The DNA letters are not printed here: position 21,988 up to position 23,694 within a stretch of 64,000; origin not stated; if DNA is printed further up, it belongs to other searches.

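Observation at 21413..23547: DprE2-like SDR and DprE1-like FAD oxidase pair (putative polyprenyl-phospho-sugar 2'-epimerase) with overlapping start and stop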

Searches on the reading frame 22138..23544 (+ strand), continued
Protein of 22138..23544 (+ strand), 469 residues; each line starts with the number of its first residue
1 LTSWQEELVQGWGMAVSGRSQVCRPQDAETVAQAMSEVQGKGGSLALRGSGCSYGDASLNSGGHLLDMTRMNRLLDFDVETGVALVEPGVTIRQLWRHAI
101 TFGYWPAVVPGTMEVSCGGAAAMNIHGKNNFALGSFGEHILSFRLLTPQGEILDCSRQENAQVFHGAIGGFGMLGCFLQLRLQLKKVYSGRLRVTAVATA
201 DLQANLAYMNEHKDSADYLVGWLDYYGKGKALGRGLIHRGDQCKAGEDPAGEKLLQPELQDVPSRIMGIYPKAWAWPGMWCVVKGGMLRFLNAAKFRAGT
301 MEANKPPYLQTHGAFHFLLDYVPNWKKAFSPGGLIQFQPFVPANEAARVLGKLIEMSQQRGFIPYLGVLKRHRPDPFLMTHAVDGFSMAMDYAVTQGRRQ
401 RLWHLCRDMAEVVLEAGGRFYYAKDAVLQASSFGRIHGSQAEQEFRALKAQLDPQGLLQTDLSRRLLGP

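Call 43: search_protein_families(library=ncbifam, proteins=[L086:8031-9350:+, L086:9350-10096:+, L086:6040-7578:+, L003:9257-9976:+, L003:10001-11413:+], max_evalue=1e-10)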
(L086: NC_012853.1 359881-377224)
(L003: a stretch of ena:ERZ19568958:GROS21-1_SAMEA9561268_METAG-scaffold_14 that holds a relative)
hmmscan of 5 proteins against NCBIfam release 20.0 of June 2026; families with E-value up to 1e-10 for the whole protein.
L086:8031-9350:+ (440 aa): 3 families
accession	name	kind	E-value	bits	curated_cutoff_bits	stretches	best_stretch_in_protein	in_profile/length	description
NF053785.1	DcplphribOxDprE1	equivalog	1.2e-120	403.8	500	1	2-439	6-448/449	decaprenylphosphoryl-beta-D-ribose oxidase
TIGR01678.1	FAD_lactone_ox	subfamily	1.7e-16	60.2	396.8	1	35-192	43-199/438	sugar 1,4-lactone oxidase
TIGR01679.1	bact_FAD_ox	subfamily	2.9e-14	52.8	292.25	0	35-202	37-200/419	FAD-linked oxidoreductase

L086:9350-10096:+ (249 aa): 88 families (the best 25 are shown)
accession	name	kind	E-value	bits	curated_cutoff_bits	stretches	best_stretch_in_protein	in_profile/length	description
NF005489.0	PRK07102.1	equivalog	1.1e-107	359.2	267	1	6-249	2-243/243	SDR family oxidoreductase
NF053786.1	DcplherypntRedDprE2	equivalog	3.7e-50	170.9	250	1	6-248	9-251/252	decaprenylphospho-beta-D-erythro-pentofuranosid-2-ulose 2-reductase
NF004110.0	PRK05599.1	equivalog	1.9e-39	135.7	362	1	7-247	2-244/246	SDR family oxidoreductase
NF005437.0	PRK07024.1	equivalog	6.9e-29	101.1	266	1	7-215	6-216/259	SDR family oxidoreductase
NF005878.0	PRK07825.1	subfamily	2.7e-25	89.3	287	1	4-241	8-242/278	short chain dehydrogenase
NF006099.0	PRK08251.1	equivalog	3.9e-23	81.9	253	1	5-247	4-249/250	SDR family oxidoreductase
NF047420.2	EF_P_mod_YmfI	equivalog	4e-23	82.4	238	1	8-193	2-186/236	elongation factor P 5-aminopentanone reductase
NF005559.1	PRK07231.1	subfamily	4.9e-22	78.6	215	1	5-193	4-194/249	glucose 1-dehydrogenase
NF009466.0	PRK12826.1-2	subfamily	4.4e-21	75.5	222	1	8-191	6-193/248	3-oxoacyl-ACP reductase FabG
NF005672.0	PRK07454.1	equivalog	4.5e-21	75.1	234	1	6-192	7-195/241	SDR family oxidoreductase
TIGR01830.1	3oxo_ACP_reduc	equivalog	1.3e-20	74.1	297.75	1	9-194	2-190/239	3-oxoacyl-[acyl-carrier-protein] reductase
NF005854.0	PRK07775.1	equivalog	7.7e-20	71.3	260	1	7-196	12-201/274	SDR family oxidoreductase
NF004514.1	PRK05855.1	equivalog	1.1e-19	70.5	455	1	5-209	313-520/578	SDR family oxidoreductase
NF004778.0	PRK06124.1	equivalog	1.7e-18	67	303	1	5-193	11-201/256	SDR family oxidoreductase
NF005806.0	PRK07666.1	equivalog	6.2e-18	64.9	286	1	5-195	7-199/239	3-ketoacyl-ACP reductase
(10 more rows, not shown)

L086:6040-7578:+ (513 aa): 5 families
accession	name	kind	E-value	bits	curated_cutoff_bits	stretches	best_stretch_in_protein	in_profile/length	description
NF006088.0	PRK08238.1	equivalog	1.6e-192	640.4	351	1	39-512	5-479/482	UbiA family prenyltransferase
NF008977.0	PRK12324.1-2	equivalog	1.1e-41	143.2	234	1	230-502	6-276/297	decaprenyl-phosphate phosphoribosyltransferase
NF008978.0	PRK12324.1-4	equivalog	1.6e-37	129.2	207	1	223-510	29-315/322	decaprenyl-phosphate phosphoribosyltransferase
NF008976.0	PRK12324.1-1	equivalog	2.9e-27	95.8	474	1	232-445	24-243/306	decaprenyl-phosphate phosphoribosyltransferase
NF009523.0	PRK12884.1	equivalog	2.1e-13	50.1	269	1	229-387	7-163/279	prenyltransferase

L003:9257-9976:+ (240 aa): 157 families (the best 25 are shown)
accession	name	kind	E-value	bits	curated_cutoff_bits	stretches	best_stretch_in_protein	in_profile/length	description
NF005489.0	PRK07102.1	equivalog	1.5e-56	191.7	267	1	1-240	6-243/243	SDR family oxidoreductase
NF005437.0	PRK07024.1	equivalog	1.2e-37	129.7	266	1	2-238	10-246/259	SDR family oxidoreductase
NF006099.0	PRK08251.1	equivalog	1.4e-36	126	253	1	2-238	10-249/250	SDR family oxidoreductase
NF053786.1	DcplherypntRedDprE2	equivalog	1.8e-35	122.8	250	1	2-240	14-252/252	decaprenylphospho-beta-D-erythro-pentofuranosid-2-ulose 2-reductase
NF004825.0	PRK06181.1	equivalog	5.1e-34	117.8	215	1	2-192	12-201/268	SDR family oxidoreductase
NF005495.0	PRK07109.1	subfamily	8.6e-29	100.8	264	1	2-189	14-201/334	SDR family oxidoreductase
TIGR04316.1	dhbA_paeA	equivalog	4e-28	98.7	300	1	2-188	4-188/250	2,3-dihydro-2,3-dihydroxybenzoate dehydrogenase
NF005806.0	PRK07666.1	equivalog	6.2e-28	97.7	286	1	2-192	13-201/239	3-ketoacyl-ACP reductase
NF005878.0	PRK07825.1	subfamily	1.5e-27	96.6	287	1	2-235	15-245/278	short chain dehydrogenase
NF005559.1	PRK07231.1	subfamily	9.7e-27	94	215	1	2-189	10-195/249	glucose 1-dehydrogenase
NF005711.0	PRK07523.1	subfamily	3.3e-26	92.4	413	1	2-191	16-203/255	SDR family oxidoreductase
NF040690.1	mycolate_SDR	equivalog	1.9e-25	89.8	380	1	2-183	14-192/265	mycolate reductase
TIGR01830.1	3oxo_ACP_reduc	equivalog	2e-25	89.9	297.75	1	2-190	4-191/239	3-oxoacyl-[acyl-carrier-protein] reductase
NF009466.0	PRK12826.1-2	subfamily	4.7e-25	88.5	222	1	3-188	10-195/248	3-oxoacyl-ACP reductase FabG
NF005594.0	PRK07326.1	equivalog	1.3e-24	87.1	271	1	2-190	12-196/237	SDR family oxidoreductase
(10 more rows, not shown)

L003:10001-11413:+ (471 aa): 3 families
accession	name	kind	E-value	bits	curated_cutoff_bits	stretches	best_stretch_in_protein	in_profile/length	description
NF053785.1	DcplphribOxDprE1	equivalog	1e-88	298.5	500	1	8-469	3-447/449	decaprenylphosphoryl-beta-D-ribose oxidase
TIGR01679.1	bact_FAD_ox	subfamily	4.3e-13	49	292.25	1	19-218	11-202/419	FAD-linked oxidoreductase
TIGR01678.1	FAD_lactone_ox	subfamily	8.8e-12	44.6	396.8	1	22-229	17-219/438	sugar 1,4-lactone oxidase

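Call 44: search_protein_representatives(protein=window:22138-23544:+)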
Query: 469 residues. Proteins with E-value up to 0.001 (for the whole library): 8241; up to 1e-10: 3200; up to 1e-30: 1103. The best 150 are listed.
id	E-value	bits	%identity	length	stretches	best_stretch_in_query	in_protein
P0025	8.9e-208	707.1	66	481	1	7-466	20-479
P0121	1.8e-139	481.9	48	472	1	9-466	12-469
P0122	1.6e-136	472.1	48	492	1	7-466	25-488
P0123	4.9e-135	467.3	47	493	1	7-467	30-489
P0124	1.6e-123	429.3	46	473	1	7-466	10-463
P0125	2.1e-123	428.9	45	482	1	9-468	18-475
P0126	9.9e-123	426.7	45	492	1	5-469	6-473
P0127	3.0e-121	421.8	43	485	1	9-469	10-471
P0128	6.0e-121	420.8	44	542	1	10-467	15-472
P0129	7.9e-119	413.8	43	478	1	7-466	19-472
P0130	4.5e-118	411.3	45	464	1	8-466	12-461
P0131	2.4e-117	408.9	43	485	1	10-469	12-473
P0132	3.9e-115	401.7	54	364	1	113-469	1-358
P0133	2.4e-113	395.7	41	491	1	8-467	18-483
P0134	1.2e-110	386.8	44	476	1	7-466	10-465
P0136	2.8e-105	369.1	38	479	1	7-469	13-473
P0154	1.4e-87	310.7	37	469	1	6-467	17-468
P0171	4.7e-79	282.7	34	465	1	5-467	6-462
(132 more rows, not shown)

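Call 45: find_encoding_contigs(protein=P0136, flank=10000, max_places=2)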
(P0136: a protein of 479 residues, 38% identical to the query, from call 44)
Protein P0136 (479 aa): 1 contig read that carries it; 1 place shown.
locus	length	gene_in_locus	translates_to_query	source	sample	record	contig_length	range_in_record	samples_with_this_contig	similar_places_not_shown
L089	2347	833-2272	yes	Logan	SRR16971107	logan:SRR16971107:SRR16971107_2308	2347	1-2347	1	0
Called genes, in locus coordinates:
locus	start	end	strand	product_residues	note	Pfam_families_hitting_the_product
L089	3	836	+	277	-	?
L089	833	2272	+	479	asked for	PF01565:FAD_binding_4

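Call 46: find_encoding_contigs(protein=P0127, flank=10000, max_places=2)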
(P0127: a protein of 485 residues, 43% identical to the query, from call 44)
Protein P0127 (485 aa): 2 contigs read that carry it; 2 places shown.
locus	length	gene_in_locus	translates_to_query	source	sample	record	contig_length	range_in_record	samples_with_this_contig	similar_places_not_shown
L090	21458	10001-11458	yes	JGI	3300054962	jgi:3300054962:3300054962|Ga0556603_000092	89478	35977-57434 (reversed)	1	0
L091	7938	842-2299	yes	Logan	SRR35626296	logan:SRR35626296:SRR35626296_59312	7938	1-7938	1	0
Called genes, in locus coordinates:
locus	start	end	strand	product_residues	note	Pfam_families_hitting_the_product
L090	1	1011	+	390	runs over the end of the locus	PF14306:PUA_2, PF01747:ATP-sulfurylase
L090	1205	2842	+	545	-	PF00226:DnaJ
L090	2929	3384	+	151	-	PF02625:XdhC_CoxI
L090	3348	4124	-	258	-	PF13344:Hydrolase_6, PF00702:Hydrolase, PF13419:HAD_2 (weak), PF13242:Hydrolase_like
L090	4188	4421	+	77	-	-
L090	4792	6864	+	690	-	PF01229:Glyco_hydro_39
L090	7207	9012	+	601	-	-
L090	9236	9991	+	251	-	PF00106:adh_short, PF01370:Epimerase (weak), PF08659:KR, PF13561:adh_short_C2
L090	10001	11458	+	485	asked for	PF01565:FAD_binding_4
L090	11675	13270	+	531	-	PF04932:Wzy_C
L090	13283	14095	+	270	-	PF05724:TPMT (weak), PF03848:TehB, PF13489:Methyltransf_23, PF06325:PrmA, PF13649:Methyltransf_25, PF13847:Methyltransf_31, PF08241:Methyltransf_11, PF08242:Methyltransf_12, +3 more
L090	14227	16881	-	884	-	PF01011:PQQ (faint), PF13360:PQQ_2, PF13570:Beta-prop_ACSF4, PF13360:PQQ_2, PF13570:Beta-prop_ACSF4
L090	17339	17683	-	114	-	-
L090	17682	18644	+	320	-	PF02126:PTE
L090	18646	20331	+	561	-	PF00501:AMP-binding, PF13193:AMP-binding_C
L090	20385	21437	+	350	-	PF01636:APH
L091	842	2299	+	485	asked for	PF01565:FAD_binding_4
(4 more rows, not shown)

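Call 48: find_encoding_contigs(protein=P0134, flank=10000, max_places=2)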
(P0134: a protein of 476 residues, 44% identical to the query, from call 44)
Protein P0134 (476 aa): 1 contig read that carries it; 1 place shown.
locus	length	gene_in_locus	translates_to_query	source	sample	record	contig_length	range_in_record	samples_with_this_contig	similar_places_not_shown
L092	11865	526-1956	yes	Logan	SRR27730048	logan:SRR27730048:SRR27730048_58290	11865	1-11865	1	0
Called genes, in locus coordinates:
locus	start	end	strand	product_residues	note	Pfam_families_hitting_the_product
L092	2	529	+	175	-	?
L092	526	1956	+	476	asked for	PF01565:FAD_binding_4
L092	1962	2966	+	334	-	PF01368:DHH, PF02272:DHHA1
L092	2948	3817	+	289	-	PF01509:TruB_N, PF16198:TruB_C_2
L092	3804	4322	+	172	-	PF10825:DUF2752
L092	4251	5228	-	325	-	PF00291:PALP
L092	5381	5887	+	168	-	-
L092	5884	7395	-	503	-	PF00924:MS_channel_2nd, PF21082:MS_channel_3rd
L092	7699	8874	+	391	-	PF01139:RtcB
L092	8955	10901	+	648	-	-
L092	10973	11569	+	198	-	PF03358:FMN_red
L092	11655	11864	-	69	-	?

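Call 49: find_encoding_contigs(protein=P0154, flank=10000, max_places=2)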
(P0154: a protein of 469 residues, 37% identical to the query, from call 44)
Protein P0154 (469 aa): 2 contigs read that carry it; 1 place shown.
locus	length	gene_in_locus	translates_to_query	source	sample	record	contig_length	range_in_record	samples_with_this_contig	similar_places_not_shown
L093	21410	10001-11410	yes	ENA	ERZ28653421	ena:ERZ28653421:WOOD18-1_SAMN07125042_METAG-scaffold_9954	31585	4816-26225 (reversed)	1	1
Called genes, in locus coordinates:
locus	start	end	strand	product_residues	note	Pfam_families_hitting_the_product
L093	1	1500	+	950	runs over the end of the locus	PF00923:TAL_FSA, PF00342:PGI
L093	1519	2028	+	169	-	PF11948:DUF3465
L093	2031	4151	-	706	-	PF12229:PG_binding_4, PF04294:VanW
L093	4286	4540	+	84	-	-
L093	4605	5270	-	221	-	PF00702:Hydrolase, PF13419:HAD_2, PF13242:Hydrolase_like (weak)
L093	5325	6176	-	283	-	PF01436:NHL (faint), PF03088:Str_synth (faint), PF08450:SGL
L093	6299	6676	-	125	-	-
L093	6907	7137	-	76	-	PF28474:DUF8412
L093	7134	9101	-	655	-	PF12773:DZR (weak), PF00211:Guanylate_cyc, PF13191:AAA_16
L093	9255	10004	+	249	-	PF00106:adh_short, PF08659:KR, PF13561:adh_short_C2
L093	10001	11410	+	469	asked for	PF01565:FAD_binding_4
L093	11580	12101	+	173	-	PF01978:TrmB (faint), PF25213:HVO_A0261_N (weak), PF01047:MarR, PF12802:MarR_2, PF13463:HTH_27 (weak), PF09339:HTH_IclR (weak)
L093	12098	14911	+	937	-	PF00330:Aconitase, PF00694:Aconitase_C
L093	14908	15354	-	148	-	-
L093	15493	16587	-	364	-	PF01068:DNA_ligase_A_M, PF04679:DNA_ligase_A_C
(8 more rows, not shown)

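Call 50: find_encoding_contigs(protein=P0171, flank=10000, max_places=2)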
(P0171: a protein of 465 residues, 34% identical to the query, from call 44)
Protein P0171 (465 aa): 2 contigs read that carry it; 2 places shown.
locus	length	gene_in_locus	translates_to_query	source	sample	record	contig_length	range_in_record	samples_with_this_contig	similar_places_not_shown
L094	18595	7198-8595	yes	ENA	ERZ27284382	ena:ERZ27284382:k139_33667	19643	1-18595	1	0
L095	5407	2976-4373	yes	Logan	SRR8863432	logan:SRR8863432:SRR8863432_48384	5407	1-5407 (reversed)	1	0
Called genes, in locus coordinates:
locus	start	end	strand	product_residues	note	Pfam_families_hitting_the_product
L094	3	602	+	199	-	?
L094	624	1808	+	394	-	PF02350:Epimerase_2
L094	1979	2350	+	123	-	-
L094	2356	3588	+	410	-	PF04055:Radical_SAM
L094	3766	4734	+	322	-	PF00535:Glycos_transf_2, PF10111:Glyco_tranf_2_2 (faint)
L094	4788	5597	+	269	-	PF02353:CMAS, PF03848:TehB, PF01209:Ubie_methyltran, PF13489:Methyltransf_23, PF13847:Methyltransf_31, PF08241:Methyltransf_11, PF08242:Methyltransf_12, PF13649:Methyltransf_25, +4 more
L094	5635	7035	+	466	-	PF00202:Aminotran_3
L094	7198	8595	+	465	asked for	PF01565:FAD_binding_4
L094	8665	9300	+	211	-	PF00583:Acetyltransf_1 (faint)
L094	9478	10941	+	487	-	PF02310:B12-binding, PF04055:Radical_SAM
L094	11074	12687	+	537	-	PF09852:DUF2079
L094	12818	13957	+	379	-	PF13439:Glyco_transf_4, PF13579:Glyco_trans_4_4, PF20706:GT4-conflict, PF00534:Glycos_transf_1, PF13692:Glyco_trans_1_4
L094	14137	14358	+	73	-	-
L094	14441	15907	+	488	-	PF02310:B12-binding, PF04055:Radical_SAM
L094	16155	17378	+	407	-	PF13439:Glyco_transf_4, PF13579:Glyco_trans_4_4, PF00534:Glycos_transf_1, PF13692:Glyco_trans_1_4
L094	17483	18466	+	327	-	PF01073:3Beta_HSD, PF01370:Epimerase, PF02719:Polysacc_synt_2, PF04321:RmlD_sub_bind, PF05368:NmrA, PF13460:NAD_binding_10, PF16363:GDP_Man_Dehyd, PF07993:NAD_binding_4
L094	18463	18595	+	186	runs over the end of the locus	PF02397:Bac_transf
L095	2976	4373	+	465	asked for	PF01565:FAD_binding_4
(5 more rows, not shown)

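Call 57: find_encoding_contigs(protein=P0001, flank=3000, max_places=2)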
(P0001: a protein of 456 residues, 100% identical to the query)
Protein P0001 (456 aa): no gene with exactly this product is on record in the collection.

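Call 59: get_annotated_region(hit=H29, flank=7000)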
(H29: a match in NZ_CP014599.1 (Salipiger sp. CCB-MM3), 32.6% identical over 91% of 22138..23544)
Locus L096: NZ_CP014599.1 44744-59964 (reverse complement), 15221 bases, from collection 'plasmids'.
description: Salipiger sp. CCB-MM3 plasmid unnamed3, complete sequence
organism: Salipiger sp. CCB-MM3 (NCBI taxid 1792508)
taxonomy: Bacteria; Pseudomonadota; Alphaproteobacteria; Rhodobacterales; Roseobacteraceae; Salipiger; Salipiger sp. CCB-MM3
host: -; source: mangrove soil; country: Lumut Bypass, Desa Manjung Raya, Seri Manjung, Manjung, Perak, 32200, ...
typing (MOB-suite, as given by PLSDB): non-mobilizable; replicon rep_cluster_634
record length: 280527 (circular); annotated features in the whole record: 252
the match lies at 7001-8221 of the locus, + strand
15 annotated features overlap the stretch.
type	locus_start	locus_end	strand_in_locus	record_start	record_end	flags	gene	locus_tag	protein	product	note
CDS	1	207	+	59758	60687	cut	-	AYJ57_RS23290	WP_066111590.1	aldo/keto reductase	-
CDS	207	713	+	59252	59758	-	-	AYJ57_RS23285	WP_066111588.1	flavin reductase family protein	-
CDS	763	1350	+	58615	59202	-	-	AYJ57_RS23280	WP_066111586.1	TRAP transporter small permease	GO:0015740 - C4-dicarboxylate transport [Evidence IEA]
CDS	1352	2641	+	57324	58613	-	-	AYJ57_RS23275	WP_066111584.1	TRAP transporter large permease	GO:0008643 - carbohydrate transport [Evidence IEA]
CDS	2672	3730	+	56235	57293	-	dctP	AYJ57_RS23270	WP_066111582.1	TRAP transporter substrate-binding protein DctP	GO:0055085 - transmembrane transport [Evidence IEA]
CDS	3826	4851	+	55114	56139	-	-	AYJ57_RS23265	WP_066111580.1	putative sulfate exporter family transporter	-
CDS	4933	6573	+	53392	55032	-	-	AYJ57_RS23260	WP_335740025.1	UbiA family prenyltransferase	-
CDS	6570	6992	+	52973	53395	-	-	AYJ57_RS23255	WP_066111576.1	GtrA family protein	-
CDS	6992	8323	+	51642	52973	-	-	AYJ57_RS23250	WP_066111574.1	FAD-binding oxidoreductase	-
CDS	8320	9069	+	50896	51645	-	-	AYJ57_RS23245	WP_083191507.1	SDR family oxidoreductase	-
CDS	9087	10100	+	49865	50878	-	-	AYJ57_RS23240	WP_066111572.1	glycosyltransferase family 2 protein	-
CDS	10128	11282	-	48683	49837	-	-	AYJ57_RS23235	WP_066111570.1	glycosyltransferase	-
CDS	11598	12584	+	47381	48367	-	-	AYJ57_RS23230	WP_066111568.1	sulfotransferase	-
CDS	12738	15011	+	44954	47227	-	-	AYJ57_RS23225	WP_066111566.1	exopolysaccharide transport family protein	-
CDS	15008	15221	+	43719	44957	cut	-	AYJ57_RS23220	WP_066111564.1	polysaccharide biosynthesis/export family protein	GO:0015774 - polysaccharide transport [Evidence IEA]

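Call 60: get_annotated_region(hit=H31, flank=7000)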
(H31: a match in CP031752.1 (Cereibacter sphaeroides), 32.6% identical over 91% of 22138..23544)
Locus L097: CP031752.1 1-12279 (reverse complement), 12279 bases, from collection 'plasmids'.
description: Cereibacter sphaeroides strain EBL0706 plasmid p.A, complete sequence
organism: Cereibacter sphaeroides (NCBI taxid 1063)
taxonomy: Bacteria; Pseudomonadota; Alphaproteobacteria; Rhodobacterales; Paracoccaceae; Cereibacter; Cereibacter sphaeroides
host: -; source: cell culture; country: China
typing (MOB-suite, as given by PLSDB): non-mobilizable; replicon rep_cluster_252
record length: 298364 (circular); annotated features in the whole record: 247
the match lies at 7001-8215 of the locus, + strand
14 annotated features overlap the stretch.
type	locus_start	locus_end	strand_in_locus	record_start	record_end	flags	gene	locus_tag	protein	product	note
CDS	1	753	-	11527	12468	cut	-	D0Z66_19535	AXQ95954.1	nitrate reductase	-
CDS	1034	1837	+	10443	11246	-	-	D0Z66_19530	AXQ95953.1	glycosyl transferase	-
CDS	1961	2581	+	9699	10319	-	-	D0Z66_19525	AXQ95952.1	class I SAM-dependent methyltransferase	-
CDS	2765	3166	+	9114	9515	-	-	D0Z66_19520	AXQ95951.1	hypothetical protein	-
CDS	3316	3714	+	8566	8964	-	-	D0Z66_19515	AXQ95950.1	hypothetical protein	-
CDS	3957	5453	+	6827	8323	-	-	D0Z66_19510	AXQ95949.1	UbiA family prenyltransferase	-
CDS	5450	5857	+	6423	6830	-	-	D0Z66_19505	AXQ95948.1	GtrA family protein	-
CDS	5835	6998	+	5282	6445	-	-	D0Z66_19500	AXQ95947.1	hypothetical protein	-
CDS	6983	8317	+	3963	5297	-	-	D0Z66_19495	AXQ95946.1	FAD-binding oxidoreductase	-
CDS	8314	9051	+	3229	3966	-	-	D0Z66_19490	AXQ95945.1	SDR family oxidoreductase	-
CDS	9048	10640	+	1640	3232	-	-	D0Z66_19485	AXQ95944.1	hypothetical protein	-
CDS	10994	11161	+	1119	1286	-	-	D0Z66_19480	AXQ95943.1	hypothetical protein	-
CDS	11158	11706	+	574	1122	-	-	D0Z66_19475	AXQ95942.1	hypothetical protein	-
CDS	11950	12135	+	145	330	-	-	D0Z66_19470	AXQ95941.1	hypothetical protein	-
